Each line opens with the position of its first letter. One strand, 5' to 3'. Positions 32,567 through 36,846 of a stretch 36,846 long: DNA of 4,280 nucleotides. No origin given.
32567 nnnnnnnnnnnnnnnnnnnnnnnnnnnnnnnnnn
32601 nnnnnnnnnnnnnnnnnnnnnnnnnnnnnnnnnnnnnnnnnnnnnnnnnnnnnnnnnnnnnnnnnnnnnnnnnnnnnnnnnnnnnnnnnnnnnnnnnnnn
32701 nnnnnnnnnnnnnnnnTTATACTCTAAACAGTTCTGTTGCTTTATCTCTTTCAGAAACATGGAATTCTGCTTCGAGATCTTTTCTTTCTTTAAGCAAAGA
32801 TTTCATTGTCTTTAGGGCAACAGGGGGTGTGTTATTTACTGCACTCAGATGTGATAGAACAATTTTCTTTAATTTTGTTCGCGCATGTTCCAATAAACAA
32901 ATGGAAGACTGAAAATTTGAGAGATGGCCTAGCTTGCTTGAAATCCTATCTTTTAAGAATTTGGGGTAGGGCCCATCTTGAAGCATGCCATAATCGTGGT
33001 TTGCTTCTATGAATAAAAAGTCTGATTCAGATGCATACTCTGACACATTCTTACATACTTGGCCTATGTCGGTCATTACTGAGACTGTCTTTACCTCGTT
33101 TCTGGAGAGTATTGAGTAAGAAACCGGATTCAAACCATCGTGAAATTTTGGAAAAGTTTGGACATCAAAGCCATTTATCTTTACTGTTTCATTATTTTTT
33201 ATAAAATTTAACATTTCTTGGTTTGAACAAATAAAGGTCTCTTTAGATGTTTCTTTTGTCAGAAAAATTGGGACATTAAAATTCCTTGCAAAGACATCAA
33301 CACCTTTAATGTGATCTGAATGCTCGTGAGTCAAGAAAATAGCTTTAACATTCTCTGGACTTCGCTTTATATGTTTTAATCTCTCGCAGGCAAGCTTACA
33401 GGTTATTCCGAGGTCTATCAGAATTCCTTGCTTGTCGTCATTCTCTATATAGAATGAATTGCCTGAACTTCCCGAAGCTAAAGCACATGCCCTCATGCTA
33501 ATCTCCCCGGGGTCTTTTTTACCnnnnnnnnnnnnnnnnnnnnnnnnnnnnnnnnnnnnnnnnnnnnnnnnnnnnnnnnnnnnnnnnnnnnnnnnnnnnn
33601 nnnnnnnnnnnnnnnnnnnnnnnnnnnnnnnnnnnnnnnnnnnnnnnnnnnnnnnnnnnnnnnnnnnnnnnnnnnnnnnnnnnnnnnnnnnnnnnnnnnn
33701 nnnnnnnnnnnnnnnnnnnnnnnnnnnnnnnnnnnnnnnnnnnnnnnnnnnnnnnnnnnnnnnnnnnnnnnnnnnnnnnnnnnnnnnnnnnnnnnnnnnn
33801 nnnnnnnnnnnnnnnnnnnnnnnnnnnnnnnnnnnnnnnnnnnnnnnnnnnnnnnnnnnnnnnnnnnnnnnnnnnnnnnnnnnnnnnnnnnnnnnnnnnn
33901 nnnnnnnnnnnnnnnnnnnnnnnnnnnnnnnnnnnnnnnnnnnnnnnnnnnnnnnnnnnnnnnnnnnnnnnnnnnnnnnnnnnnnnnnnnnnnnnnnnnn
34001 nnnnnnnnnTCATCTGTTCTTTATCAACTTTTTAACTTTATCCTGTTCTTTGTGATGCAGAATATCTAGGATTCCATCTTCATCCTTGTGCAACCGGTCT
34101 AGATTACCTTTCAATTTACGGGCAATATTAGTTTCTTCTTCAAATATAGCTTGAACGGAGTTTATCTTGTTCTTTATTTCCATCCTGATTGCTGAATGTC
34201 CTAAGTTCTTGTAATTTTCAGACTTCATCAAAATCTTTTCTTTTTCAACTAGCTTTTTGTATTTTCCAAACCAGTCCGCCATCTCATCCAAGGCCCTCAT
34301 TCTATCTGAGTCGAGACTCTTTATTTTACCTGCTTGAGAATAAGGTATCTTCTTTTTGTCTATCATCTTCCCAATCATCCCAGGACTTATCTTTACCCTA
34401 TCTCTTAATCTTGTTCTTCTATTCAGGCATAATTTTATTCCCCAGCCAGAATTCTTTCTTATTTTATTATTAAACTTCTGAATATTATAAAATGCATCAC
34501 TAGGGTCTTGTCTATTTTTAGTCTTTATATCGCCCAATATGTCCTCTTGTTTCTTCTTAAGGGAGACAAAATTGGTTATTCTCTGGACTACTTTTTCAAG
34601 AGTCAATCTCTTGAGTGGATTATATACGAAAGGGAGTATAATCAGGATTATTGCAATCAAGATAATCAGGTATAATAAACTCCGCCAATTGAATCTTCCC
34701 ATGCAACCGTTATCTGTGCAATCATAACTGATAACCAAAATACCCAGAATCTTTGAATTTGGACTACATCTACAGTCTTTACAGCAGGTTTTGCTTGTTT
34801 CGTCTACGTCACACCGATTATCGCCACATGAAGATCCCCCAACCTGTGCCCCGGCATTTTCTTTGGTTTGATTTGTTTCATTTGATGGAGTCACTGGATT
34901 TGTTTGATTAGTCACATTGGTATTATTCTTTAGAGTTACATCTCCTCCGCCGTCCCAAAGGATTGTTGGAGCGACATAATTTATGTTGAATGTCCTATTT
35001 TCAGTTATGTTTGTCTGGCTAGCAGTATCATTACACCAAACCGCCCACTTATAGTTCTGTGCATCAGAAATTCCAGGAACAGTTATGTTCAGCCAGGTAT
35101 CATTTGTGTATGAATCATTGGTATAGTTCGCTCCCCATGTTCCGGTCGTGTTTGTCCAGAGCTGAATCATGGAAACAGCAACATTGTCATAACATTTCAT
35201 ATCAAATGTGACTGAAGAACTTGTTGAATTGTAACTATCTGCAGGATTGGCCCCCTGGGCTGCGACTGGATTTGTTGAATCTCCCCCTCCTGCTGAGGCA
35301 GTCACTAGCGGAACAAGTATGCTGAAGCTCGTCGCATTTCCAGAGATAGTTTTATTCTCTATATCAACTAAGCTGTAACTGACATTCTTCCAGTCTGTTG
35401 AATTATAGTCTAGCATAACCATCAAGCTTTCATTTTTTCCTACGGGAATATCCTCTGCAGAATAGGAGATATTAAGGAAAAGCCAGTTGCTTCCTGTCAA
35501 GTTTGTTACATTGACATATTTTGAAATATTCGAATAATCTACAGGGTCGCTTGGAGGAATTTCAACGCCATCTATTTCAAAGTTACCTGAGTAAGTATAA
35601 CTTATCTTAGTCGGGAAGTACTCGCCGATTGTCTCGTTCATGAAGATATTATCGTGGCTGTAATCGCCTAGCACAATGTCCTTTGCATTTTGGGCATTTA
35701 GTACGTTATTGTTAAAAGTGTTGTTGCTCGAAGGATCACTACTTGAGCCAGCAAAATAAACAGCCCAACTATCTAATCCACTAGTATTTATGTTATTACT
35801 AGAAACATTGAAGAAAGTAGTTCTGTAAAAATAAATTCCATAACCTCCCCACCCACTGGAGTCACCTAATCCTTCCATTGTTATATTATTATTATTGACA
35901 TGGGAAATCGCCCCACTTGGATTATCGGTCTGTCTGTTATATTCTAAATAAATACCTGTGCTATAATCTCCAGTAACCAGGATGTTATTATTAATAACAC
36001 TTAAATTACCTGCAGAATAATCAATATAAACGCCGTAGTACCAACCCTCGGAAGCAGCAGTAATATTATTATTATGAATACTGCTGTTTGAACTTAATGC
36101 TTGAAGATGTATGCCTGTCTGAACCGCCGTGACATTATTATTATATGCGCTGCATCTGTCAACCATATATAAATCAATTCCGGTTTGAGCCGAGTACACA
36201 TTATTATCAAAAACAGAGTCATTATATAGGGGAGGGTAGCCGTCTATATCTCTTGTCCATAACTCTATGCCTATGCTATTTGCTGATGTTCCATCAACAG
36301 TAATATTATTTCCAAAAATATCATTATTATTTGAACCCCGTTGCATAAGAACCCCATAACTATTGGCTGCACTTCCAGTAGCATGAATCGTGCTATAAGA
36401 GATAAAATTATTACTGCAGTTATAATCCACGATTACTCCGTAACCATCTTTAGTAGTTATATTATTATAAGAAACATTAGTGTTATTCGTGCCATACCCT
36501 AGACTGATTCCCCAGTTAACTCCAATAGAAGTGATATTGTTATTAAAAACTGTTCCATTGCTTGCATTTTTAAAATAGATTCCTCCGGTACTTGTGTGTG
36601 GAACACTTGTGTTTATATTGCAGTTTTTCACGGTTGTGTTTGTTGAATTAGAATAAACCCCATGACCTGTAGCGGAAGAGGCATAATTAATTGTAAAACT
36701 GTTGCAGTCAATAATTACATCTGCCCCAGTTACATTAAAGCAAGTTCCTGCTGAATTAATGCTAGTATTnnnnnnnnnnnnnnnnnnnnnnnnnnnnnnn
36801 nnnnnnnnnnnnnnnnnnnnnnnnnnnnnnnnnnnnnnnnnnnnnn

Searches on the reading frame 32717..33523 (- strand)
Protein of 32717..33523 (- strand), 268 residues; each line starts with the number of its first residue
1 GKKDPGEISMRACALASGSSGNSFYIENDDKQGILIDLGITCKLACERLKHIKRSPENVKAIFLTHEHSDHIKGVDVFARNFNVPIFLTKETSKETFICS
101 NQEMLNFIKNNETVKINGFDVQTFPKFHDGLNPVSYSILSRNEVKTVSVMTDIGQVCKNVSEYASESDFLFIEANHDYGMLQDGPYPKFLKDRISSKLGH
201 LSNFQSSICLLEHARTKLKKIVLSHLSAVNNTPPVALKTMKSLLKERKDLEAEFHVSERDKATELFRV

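Call 25: search_protein_families(library=pfam, proteins=[window:32717-33523:-], max_evalue=0.01)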
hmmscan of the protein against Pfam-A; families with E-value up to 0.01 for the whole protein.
window:32717-33523:- (268 aa): 4 families
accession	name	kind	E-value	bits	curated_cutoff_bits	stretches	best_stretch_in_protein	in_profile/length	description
PF00753.33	Lactamase_B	-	8.3e-16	58.9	22.7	1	19-94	4-79/196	Metallo-beta-lactamase superfamily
PF12706.13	Lactamase_B_2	-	5e-11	43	27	1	48-177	21-169/200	Beta-lactamase superfamily domain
PF13483.12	Lactamase_B_3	-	0.00033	21.1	24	1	21-131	7-85/160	Beta-lactamase superfamily domain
PF16661.11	Lactamase_B_6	-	0.0047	16.8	27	1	30-137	5-119/193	Metallo-beta-lactamase superfamily domain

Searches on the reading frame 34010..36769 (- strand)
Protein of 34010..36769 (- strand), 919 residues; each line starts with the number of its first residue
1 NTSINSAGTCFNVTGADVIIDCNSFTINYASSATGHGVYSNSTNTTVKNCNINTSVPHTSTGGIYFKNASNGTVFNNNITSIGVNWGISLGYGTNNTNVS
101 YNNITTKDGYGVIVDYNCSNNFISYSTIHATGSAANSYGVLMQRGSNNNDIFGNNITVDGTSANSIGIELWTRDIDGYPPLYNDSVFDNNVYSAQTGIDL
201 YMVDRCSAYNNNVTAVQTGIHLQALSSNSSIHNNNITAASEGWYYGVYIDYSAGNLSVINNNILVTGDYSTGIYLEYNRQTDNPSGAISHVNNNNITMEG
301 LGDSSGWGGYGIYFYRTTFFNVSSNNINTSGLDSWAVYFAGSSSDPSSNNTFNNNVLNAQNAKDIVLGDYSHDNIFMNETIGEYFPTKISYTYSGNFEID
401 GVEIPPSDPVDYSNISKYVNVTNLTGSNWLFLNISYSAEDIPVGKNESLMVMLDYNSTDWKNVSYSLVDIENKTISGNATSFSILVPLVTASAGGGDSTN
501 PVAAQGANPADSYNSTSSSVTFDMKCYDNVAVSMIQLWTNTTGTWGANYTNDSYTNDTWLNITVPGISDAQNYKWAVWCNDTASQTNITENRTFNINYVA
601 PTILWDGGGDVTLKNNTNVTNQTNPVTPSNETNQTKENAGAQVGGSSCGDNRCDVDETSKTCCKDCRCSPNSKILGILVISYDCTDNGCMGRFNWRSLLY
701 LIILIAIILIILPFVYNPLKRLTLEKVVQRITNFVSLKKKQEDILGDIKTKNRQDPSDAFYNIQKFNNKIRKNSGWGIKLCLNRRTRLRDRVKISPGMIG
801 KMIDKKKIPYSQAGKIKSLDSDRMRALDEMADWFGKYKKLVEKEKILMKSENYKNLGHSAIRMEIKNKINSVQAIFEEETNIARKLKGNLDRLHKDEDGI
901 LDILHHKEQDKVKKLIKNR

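Call 25: search_protein_families(library=pfam, proteins=[window:34010-36769:-], max_evalue=0.01)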
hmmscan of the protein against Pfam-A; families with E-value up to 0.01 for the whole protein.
window:34010-36769:- (919 aa): 2 families
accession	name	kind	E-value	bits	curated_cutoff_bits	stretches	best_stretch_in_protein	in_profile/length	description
PF13229.12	Beta_helix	-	5.1e-08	33.1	25.9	2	4-156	18-158/158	Right handed beta helix region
PF05048.19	NosD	-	0.00031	20.7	23.6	2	183-376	26-186/212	Periplasmic copper-binding protein (NosD)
